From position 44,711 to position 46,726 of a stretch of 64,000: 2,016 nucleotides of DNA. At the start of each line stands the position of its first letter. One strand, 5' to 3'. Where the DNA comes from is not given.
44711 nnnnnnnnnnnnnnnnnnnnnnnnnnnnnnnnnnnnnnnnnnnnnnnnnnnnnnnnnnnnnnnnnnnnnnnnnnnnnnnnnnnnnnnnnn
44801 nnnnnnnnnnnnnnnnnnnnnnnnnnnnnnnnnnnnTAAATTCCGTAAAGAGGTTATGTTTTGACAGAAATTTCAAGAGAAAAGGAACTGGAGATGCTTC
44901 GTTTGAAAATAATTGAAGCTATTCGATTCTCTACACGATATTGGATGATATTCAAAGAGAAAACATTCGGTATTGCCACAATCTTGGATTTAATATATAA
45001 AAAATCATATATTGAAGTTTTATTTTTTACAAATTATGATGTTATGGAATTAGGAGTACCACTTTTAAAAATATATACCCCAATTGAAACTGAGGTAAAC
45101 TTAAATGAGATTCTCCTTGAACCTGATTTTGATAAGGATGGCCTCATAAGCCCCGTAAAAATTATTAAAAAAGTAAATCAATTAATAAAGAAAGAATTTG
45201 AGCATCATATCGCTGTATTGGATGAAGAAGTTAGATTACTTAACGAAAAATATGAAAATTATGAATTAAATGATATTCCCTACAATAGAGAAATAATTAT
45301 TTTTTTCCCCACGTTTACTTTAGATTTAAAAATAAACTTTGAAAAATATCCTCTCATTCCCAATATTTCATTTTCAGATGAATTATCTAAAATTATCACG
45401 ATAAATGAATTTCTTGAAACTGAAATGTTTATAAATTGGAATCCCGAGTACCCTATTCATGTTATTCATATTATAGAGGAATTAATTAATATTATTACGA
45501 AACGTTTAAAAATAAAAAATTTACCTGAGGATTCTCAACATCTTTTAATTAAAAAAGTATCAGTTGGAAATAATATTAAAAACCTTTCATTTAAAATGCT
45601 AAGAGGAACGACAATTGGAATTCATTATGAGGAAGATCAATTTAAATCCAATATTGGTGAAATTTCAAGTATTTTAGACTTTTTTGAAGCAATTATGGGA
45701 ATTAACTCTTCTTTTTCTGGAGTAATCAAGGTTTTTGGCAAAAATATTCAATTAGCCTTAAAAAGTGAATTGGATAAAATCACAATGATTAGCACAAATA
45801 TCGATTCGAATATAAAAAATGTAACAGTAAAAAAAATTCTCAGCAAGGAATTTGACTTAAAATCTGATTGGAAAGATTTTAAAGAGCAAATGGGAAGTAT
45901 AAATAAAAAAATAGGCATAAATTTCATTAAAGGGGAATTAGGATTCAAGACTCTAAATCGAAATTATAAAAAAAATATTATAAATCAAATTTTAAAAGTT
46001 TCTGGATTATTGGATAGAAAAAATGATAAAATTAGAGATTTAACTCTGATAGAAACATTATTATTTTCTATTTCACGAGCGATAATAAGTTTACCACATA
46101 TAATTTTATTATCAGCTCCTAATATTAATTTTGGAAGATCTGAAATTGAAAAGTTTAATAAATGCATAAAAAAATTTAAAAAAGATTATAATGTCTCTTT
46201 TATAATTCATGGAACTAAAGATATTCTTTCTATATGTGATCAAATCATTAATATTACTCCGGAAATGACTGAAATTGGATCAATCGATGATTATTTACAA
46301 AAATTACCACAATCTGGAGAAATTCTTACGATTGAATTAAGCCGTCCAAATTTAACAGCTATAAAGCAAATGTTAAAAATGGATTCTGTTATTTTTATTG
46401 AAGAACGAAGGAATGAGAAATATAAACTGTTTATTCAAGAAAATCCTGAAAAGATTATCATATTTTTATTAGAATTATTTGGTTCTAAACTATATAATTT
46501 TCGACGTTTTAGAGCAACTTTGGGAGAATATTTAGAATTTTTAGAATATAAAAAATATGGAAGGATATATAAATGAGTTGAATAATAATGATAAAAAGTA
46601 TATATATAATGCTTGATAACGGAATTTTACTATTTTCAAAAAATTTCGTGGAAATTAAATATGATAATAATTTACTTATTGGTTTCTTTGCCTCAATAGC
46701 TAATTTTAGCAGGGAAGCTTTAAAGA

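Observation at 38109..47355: Unusual seven-gene ABC operon: two ABC-2 permeases, three NBD-type proteins (one fused to an extracellular toroid, one dead) and a longin-4TM protein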

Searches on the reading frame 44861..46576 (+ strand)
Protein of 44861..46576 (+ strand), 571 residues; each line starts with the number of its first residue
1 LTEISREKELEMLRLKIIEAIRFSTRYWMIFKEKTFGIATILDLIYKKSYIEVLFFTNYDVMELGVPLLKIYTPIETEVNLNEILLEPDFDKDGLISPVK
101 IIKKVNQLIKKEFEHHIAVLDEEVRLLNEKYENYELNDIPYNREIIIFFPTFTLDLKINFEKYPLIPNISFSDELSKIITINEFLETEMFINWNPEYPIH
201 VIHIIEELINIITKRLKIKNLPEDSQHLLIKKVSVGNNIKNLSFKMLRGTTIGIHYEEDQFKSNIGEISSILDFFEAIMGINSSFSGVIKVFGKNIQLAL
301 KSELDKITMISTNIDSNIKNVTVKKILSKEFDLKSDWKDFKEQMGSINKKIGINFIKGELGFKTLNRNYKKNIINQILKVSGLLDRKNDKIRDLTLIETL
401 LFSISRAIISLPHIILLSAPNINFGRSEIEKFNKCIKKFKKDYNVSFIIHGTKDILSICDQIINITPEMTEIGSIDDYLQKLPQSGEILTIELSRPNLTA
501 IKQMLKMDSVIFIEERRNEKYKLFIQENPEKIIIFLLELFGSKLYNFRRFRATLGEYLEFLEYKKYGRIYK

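Call 3: search_protein_families(library=pfam, proteins=[window:44861-46576:+], max_evalue=0.01)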
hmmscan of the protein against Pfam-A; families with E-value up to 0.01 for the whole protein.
window:44861-46576:+ (571 aa): 0 families

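Call 7: search_protein_families(library=ncbifam, proteins=[window:44861-46576:+], max_evalue=0.01)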
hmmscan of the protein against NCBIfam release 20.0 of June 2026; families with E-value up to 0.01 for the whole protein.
window:44861-46576:+ (571 aa): 14 families
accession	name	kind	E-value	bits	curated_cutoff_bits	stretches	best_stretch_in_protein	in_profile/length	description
TIGR03522.1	GldA_ABC_ATP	equivalog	2.2e-07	30.7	402.6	1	363-530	103-267/301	gliding motility-associated ABC transporter ATP-binding subunit GldA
NF040840.2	tungstate_WtpC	equivalog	6.3e-07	29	440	1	370-544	110-288/347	tungstate ABC transporter ATP-binding protein WtpC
NF008449.1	PRK11300.1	equivalog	6.8e-06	25.5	362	1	352-465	110-227/255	high-affinity branched-chain amino acid ABC transporter ATP-binding protein LivG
NF007253.0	PRK09700.1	equivalog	3.5e-05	22.6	772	1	351-463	103-216/510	D-allose ABC transporter ATP-binding protein AlsA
TIGR02211.1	LolD_lipo_ex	equivalog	6.8e-05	22.5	307.75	1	368-451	116-199/221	lipoprotein-releasing ABC transporter ATP-binding protein LolD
NF010860.0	PRK14267.1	equivalog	0.00021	21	412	1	285-474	43-231/253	phosphate ABC transporter ATP-binding protein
NF038007.1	ABC_ATP_DarD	equivalog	0.00029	20.4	375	1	356-465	104-213/218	darobactin export ABC transporter ATP-binding protein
TIGR00972.1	3a0107s01c2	equivalog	0.00076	18.9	343.2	1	364-473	111-225/248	phosphate ABC transporter ATP-binding protein PstB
NF008442.0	PRK11288.1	equivalog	0.00097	17.5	689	1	372-463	123-214/504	L-arabinose ABC transporter ATP-binding protein AraG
TIGR04406.1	LPS_export_lptB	equivalog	0.001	18.4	240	1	359-462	100-205/239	LPS export ABC transporter ATP-binding protein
TIGR03864.1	PQQ_ABC_ATP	hypoth_equivalog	0.0019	17.7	302.25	0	365-446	104-185/236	ABC transporter, ATP-binding subunit, PQQ-dependent alcohol dehydrogenase system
TIGR02982.1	heterocyst_DevA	subfamily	0.0023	17.5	295.8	0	366-465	114-214/220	ABC exporter ATP-binding subunit, DevA family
TIGR02673.1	FtsE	equivalog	0.0024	17.6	264.85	0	368-441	112-185/214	cell division ATP-binding protein FtsE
NF011713.0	PRK15134.1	equivalog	0.003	16.2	834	0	402-473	434-508/529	microcin C ABC transporter ATP-binding protein YejF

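Call 8: search_solved_structures(query=window:44861-46576:+, max_evalue=10, show_alignments=2)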
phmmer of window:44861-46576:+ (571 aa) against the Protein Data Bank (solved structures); distinct sequences matched with E-value up to 10: 9.
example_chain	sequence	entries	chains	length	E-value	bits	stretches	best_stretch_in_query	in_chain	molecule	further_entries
1vpl_A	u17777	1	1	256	0.00042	22.3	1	308-481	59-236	ABC transporter, ATP-binding protein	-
2d62_A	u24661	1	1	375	0.019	16.9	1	374-480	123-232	multiple sugar-binding transport ATP-binding protein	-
1g29_1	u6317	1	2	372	0.065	15.1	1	373-481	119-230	MALTOSE TRANSPORT PROTEIN MALK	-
3d7q_A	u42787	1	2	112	0.16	13.9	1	103-159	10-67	XisI protein-like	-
2m3d_A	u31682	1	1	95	0.35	12.7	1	314-362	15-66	Nucleolar RNA helicase 2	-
1oxx_K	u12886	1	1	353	0.37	12.6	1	374-479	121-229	ABC transporter, ATP binding protein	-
6hs3_A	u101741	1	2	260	0.39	12.6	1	400-465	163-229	ABC transporter family protein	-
7mbz_C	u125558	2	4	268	0.47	12.3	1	374-462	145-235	ABC transporter, ATP-binding protein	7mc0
4wbs_A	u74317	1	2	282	0.84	11.5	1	399-465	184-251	ABC transporter related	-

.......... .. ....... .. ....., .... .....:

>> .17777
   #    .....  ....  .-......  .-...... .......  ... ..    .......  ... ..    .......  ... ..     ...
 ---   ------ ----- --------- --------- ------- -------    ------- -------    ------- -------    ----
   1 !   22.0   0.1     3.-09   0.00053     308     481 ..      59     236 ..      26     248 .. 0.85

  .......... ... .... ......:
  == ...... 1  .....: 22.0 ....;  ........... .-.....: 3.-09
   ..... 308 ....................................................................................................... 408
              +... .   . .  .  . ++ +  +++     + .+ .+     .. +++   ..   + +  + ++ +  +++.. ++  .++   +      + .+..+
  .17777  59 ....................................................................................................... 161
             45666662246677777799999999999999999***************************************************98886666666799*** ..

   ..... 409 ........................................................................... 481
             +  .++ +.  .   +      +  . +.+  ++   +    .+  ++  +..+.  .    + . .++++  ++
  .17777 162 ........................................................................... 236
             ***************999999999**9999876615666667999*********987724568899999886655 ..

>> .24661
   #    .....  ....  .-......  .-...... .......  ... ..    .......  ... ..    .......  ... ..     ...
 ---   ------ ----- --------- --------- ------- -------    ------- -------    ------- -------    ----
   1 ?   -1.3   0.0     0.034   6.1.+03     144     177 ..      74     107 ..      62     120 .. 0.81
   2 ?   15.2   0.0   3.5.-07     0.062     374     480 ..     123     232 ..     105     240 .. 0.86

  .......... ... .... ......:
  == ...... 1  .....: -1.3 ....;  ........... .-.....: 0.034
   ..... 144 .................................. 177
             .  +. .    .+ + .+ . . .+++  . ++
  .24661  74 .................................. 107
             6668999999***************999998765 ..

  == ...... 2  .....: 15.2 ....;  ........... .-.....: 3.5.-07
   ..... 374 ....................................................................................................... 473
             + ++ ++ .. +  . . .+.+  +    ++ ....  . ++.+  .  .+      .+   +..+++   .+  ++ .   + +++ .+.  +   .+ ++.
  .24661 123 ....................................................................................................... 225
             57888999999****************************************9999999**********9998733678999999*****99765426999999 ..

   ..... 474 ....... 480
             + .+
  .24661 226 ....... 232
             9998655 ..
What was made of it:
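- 45536..46576 (+): P5 C-terminal region (residues ~226-571): pseudo-NBD plus a regulatory-type domain. Walker A, signature and Walker B are all degenerate. Weak NCBIfam and PDB sequence hits (calls 7, 8).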

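Call 15: find_homologous_proteins(query=window:44861-46576:+, max_evalue=0.001)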
Query window:44861-46576:+ (571 aa): 138 proteins with E <= 0.001 among 8000 candidates; the best 120 are listed.
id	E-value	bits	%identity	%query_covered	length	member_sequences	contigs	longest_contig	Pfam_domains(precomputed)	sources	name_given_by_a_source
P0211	0.0e+0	1224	100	100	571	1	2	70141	-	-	-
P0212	6.9e-243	825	66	100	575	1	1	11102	-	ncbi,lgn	-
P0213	4.4e-231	786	65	100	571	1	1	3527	-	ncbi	-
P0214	3.3e-197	675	56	100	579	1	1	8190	-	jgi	-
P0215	3.9e-193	661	55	100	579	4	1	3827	-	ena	-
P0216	8.0e-192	657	57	97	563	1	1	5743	-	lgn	-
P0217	9.7e-191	653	56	97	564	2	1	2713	-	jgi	-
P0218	3.9e-189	648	56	97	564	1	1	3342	-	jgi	jgi:ABC-type branched-subunit amino acid transport system ATPase component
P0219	4.4e-189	648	55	99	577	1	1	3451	-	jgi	-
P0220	1.2e-188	646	56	97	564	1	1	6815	-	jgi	jgi:ABC-type branched-subunit amino acid transport system ATPase component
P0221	1.2e-187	643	55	97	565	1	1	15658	-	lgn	-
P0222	9.1e-184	630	55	95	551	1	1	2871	-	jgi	jgi:ABC-type multidrug transport system ATPase subunit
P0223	1.2e-183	630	55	95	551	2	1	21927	-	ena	-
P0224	4.8e-183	628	54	99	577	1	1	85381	-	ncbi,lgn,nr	ncbi:MAG: hypothetical protein JW891_02260 [Candidatus Lokiarchaeota archaeon]|nr:hypothetical prote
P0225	2.2e-179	616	53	100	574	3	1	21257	-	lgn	-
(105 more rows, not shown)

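Call 32: predict_structure(alignment_id=A2)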
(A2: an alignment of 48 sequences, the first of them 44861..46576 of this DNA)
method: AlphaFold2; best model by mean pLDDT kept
length: 571 residues; sequences in the alignment: 48
mean_pLDDT: 83.8   pTM: 0.78
mean pLDDT of the five models: 83.8, 83.5, 82.9, 81.5, 78.3
residues with pLDDT >= 90: 244; 70-90: 249; 50-70: 54; < 50: 24
segments of 3 or more residues with pLDDT < 50: 264-267, 352-365, 569-571
pLDDT, mean of each block of 10 residues (from residue 1): 75 92 86 93 75 90 87 62 70 86 85 88 95 93 91 89 94 87 96 91 96 87 91 86 92 81 54 91 90 89 88 80 89 56 53 38 48 88 95 92 90 89 82 91 90 86 81 86 88 91 89 87 89 92 91 86 67 35
secondary structure, 60 per line:
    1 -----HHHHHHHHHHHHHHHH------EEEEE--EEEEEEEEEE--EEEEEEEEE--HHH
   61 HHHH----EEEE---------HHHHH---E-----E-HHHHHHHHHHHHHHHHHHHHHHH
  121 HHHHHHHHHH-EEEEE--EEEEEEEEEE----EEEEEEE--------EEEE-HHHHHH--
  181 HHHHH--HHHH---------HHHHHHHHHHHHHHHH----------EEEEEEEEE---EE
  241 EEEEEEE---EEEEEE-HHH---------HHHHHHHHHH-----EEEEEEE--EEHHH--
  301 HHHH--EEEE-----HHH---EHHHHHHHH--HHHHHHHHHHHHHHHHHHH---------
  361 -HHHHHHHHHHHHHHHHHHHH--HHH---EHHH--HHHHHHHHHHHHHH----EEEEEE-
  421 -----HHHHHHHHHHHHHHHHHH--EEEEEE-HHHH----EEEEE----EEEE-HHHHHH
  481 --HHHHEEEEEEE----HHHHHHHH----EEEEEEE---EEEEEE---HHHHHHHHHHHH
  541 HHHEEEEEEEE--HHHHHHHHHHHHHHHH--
elements in order: H6-21 E28-32 E35-44 E47-55 H58-64 E69-72 H82-86 H98-130 E132-136 E139-148 E153-159 E168-171 H173-178 H181-185 H188-191 H201-216 E227-235 E239-247 E251-256 H270-279 E285-291 H301-304 E307-310 H323-330 H333-351 H362-381 H396-409 E414-419 H426-443 E446-451 H453-456 E461-465 E470-473 H475-480 H483-486 E487-493 H498-505 E510-516 E520-525 H529-543 E544-551 H554-569
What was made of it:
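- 44861..45535 (+): P5 N-terminal region (residues 1-225): two alpha-beta(3-4)-alpha modules. Module 2 is a UBC/RWD-superfamily domain with invariant E161, Y163, P164 and P167. Module 1 has an invariant PDxDxDG loop. AF2 secondary structure (call 32).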

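Call 34: fold_search(model_id=the predicted structure, library=pdb)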
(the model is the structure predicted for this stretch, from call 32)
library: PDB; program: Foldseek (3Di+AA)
matches with E <= 10: 1649; with E <= 0.001: 1160
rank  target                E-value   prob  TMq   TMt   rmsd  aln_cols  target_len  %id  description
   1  4yer_A                7.5e-14  1.00  0.38  0.70   5.8       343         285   13  Crystal structure of an ABC transporter ATP-binding protein (TM_1403) from Thermotoga maritima MSB8 at 2.35 A resoluti (released 2015-03-11)
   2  3tui_C                2.0e-13  1.00  0.33  0.52  11.1       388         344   13  Inward facing conformations of the MetNI methionine ABC transporter: CY5 native crystal form (released 2011-11-30)
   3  4yer_B                1.2e-12  1.00  0.36  0.69   6.2       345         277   14  Crystal structure of an ABC transporter ATP-binding protein (TM_1403) from Thermotoga maritima MSB8 at 2.35 A resoluti (released 2015-03-11)
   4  7roq_A                1.6e-12  1.00  0.40  0.14  13.6       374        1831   13  Alternative Structure of Human ABCA1 (released 2022-01-19)
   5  7w01                  1.7e-12  1.00  0.42  0.16  10.6       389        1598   14  Cryo-EM structure of nucleotide-free ABCA3 (released 2022-04-27)
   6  3tui_D                2.4e-12  1.00  0.33  0.51  11.0       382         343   12  Inward facing conformations of the MetNI methionine ABC transporter: CY5 native crystal form (released 2011-11-30)
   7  7lkz_A                2.8e-12  1.00  0.43  0.14  13.4       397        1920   14  Structure of ATP-bound human ABCA4 (released 2021-03-03)
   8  8ee6_A                2.8e-12  1.00  0.36  0.13  17.3       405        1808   12  Cryo-EM Structure of human ABCA7 in PE/Ch nanodiscs (released 2022-12-21)
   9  3tuz_H                3.0e-12  1.00  0.33  0.52  10.2       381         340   12  Inward facing conformations of the MetNI methionine ABC transporter: CY5 SeMet soak crystal form (released 2011-11-30)
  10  8z21_C                3.5e-12  1.00  0.32  0.53   6.5       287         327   15  Cryo-EM structure of Escherichia coli OppBCDF in the resting state (released 2025-04-16)
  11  7lkp_A                4.6e-12  1.00  0.41  0.14  13.3       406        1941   12  Structure of ATP-free human ABCA4 (released 2021-03-03)
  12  6hs3_A                5.8e-12  1.00  0.32  0.67   4.7       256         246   17  Crystal structure of an ABC transporter related protein from Burkholderia pseudomallei (released 2018-11-07)
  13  8edw_A                7.2e-12  1.00  0.37  0.14   9.5       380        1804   10  Cryo-EM Structure of human ABCA7 in BPL/Ch Nanodiscs (released 2022-12-21)
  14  7e7o_A                8.5e-12  1.00  0.41  0.13  24.6       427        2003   12  Cryo-EM structure of human ABCA4 in NRPE-bound state (released 2021-06-30)
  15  3dhw_C                1.0e-11  1.00  0.33  0.51  11.3       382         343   14  Crystal structure of methionine importer MetNI (released 2008-08-05)
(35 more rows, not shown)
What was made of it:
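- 45536..46576 (+): Foldseek against PDB gives TM_1403, MetN, ABCA1/3/4/7, NosF and MacB at E 1e-13 to 1e-11 (call 34).
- On Active ABC ATPase (P5 C-terminal part): The fold is still an NBD (call 34).
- Closest known: ABCA-type lipid exporters. Same: P5's model matches ABCA NBD-plus-R-domain chains (call 34).
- Closest known: NosDFY. Same: ABC-2 permease, an NBD with a C-terminal regulatory domain (NosF is among the Foldseek hits, call 34), and a large extracytoplasmic protein working with the permease.
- NBD fold plus a regulatory domain in P5: call 34. NosF is among the structural matches (call 34).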

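Call 39: find_related_loci(query=A2, collection=genome_contigs, flank=10000)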
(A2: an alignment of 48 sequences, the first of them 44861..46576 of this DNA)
Query A2 (571 aa) in genome_contigs; peptide patterns used: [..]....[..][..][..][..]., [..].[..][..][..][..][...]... (x = any residue, [..] = any of these).
142 stretches matched a pattern; 77 encode a relative of the query (tblastn E <= 1e-3); 77 distinct loci.
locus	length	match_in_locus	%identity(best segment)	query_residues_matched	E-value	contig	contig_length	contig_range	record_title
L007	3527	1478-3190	65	1-571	0e+0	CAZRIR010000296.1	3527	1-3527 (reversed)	MAG TPA_asm: uncultured archaeon isolate binchicken_co81_355 genome assembly, contig: NODE_55268_length_3527_cov_5.29896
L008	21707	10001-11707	54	4-571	0e+0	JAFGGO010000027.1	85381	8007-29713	MAG: Promethearchaeota archaeon isolate Zod_Metabat.1389 k87_2037392, whole genome shotgun sequence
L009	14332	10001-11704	48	6-563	4e-168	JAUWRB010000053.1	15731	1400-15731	MAG: Promethearchaeota archaeon isolate CSMAG_2517 CSMAG_2517_k141_1010288_length_15731_cov_9.0000, whole genome shotgun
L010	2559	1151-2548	57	1-466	1e-177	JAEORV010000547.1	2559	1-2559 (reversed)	MAG: Promethearchaeota archaeon isolate Yap150.bin8.212 contig-145_121578, whole genome shotgun sequence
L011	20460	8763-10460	46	5-562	3e-160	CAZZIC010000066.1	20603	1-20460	MAG TPA_asm: uncultured archaeon isolate binchicken_co8_354 genome assembly, contig: NODE_4160_length_20603_cov_19.17291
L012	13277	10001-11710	46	5-569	9e-160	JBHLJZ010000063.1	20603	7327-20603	MAG: Candidatus Hodarchaeota archaeon isolate DZ1B.201 DZ1B.201@7091, whole genome shotgun sequence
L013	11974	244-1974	46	5-571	4e-158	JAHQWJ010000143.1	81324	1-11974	MAG: Promethearchaeia archaeon isolate ABR04 NODE_79_length_81324_cov_23, whole genome shotgun sequence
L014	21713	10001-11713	48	6-569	3e-157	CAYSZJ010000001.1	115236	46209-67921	MAG TPA_asm: uncultured archaeon isolate SRP239594_co1_24 genome assembly, contig: NODE_8_length_115236_cov_39.480053, w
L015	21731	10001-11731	46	5-571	1e-157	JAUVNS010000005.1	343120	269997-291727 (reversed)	MAG: Promethearchaeota archaeon isolate CSMAG_616 CSMAG_616_k141_1425063_length_343120_cov_19.5099, whole genome shotgun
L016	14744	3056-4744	45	6-562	2e-156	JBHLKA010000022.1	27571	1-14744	MAG: Candidatus Hodarchaeota archaeon isolate DZ1B.205 DZ1B.205@4122, whole genome shotgun sequence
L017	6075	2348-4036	45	6-562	4e-157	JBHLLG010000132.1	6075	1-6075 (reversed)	MAG: Candidatus Hermodarchaeota archaeon isolate DZ1M.411 DZ1M.411@65450, whole genome shotgun sequence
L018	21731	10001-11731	45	5-571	6e-156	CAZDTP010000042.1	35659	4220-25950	MAG TPA_asm: uncultured archaeon isolate SRP214966_co7_76 genome assembly, contig: NODE_633_length_35659_cov_22.668492,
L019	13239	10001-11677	46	9-562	1e-155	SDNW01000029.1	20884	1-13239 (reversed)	MAG: Promethearchaeota archaeon isolate AMARA_5S AMARA-sed17-6194, whole genome shotgun sequence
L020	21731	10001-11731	45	5-570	2e-155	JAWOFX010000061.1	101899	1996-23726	MAG: Promethearchaeia archaeon isolate BLK6-3.bin.141 k191_2031105, whole genome shotgun sequence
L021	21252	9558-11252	44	6-561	6e-155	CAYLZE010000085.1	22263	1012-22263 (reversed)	MAG TPA_asm: uncultured archaeon isolate binchicken_co150_570 genome assembly, contig: NODE_5003_length_22263_cov_7.7441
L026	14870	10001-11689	45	5-562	1e-152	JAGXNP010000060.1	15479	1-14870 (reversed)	MAG: Promethearchaeota archaeon isolate bin41 NODE_60_length_15479_cov_52.473835, whole genome shotgun sequence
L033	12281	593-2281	46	5-562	3e-149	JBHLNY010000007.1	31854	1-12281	MAG: Promethearchaeota archaeon isolate DZ2S.398 DZ2S.398@3910, whole genome shotgun sequence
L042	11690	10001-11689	46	5-562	3e-146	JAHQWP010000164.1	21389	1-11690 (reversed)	MAG: Promethearchaeia archaeon isolate ABR11 NODE_500_length_21389_cov_5, whole genome shotgun sequence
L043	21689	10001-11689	46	5-562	4e-145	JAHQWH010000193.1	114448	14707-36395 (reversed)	MAG: Promethearchaeia archaeon isolate ABR02 NODE_55_length_114448_cov_66, whole genome shotgun sequence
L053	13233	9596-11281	46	5-564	1e-140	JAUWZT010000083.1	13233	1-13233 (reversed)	MAG: Promethearchaeota archaeon isolate CSMAG_2743 CSMAG_2743_k141_352675_length_13233_cov_7.0000, whole genome shotgun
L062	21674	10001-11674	44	9-560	2e-152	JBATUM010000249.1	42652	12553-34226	MAG: Promethearchaeia archaeon isolate MFD12951_ilm_asm_bin5 k127_79626, whole genome shotgun sequence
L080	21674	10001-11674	45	5-560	2e-138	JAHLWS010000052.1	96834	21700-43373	MAG: Promethearchaeota archaeon isolate 33X4 k141_52382, whole genome shotgun sequence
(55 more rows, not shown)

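Call 50: fold_search(model_id=the predicted structure, library=viral)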
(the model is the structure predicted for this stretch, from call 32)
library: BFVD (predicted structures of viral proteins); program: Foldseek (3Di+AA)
matches with E <= 10: 874; with E <= 0.001: 24
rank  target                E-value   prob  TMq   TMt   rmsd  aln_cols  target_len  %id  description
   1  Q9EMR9                4.5e-12  1.00  0.42  0.19  14.3       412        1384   14  AMV130 [Amsacta moorei entomopoxvirus]
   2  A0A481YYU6            1.0e-10  1.00  0.27  0.49  12.3       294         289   19  ABC transporter [Marseillevirus LCMAC202]
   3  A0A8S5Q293            1.0e-09  1.00  0.30  0.31  13.8       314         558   12  ABC-type multidrug transport system, ATPase and permease component [Myoviridae sp. ctMYT7]
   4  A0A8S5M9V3            2.3e-08  1.00  0.31  0.25  17.9       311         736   14  Head protein [Podoviridae sp. ctbO711]
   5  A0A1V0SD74            6.4e-08  1.00  0.29  0.31  14.1       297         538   12  ABC transporter [Indivirus ILV1]
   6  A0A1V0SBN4            6.8e-08  1.00  0.28  0.29  17.2       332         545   11  ABC transporter [Catovirus CTV1]
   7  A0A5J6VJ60            1.8e-07  1.00  0.28  0.28   5.5       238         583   14  ABC transporter [Megaviridae environmental sample]
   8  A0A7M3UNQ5            3.2e-07  1.00  0.28  0.29  14.1       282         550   13  ABC transporter domain-containing protein [Pyramimonas orientalis virus]
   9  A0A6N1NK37            3.5e-07  1.00  0.29  0.30   8.5       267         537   12  ATP binding cassette sub family F [Tupanvirus soda lake]
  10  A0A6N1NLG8            3.7e-07  1.00  0.27  0.27  13.0       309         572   13  ABC-type multidrug transport system [Tupanvirus soda lake]
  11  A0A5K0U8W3            3.9e-07  1.00  0.27  0.23  15.9       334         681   10  ABC transporter domain-containing protein [Yasminevirus sp. GU-2018]
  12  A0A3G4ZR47            1.1e-06  1.00  0.26  0.27  13.3       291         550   13  ABC transporter [Terrestrivirus sp.]
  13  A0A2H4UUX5            1.2e-06  1.00  0.28  0.30   9.5       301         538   14  ABC transporter protein [Bodo saltans virus]
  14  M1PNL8                1.5e-06  1.00  0.29  0.30  15.2       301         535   15  ABC-type multidrug transport system [Moumouvirus goulette]
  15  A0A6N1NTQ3            2.6e-06  1.00  0.29  0.32  15.3       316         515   11  ABC transporter [Tupanvirus soda lake]
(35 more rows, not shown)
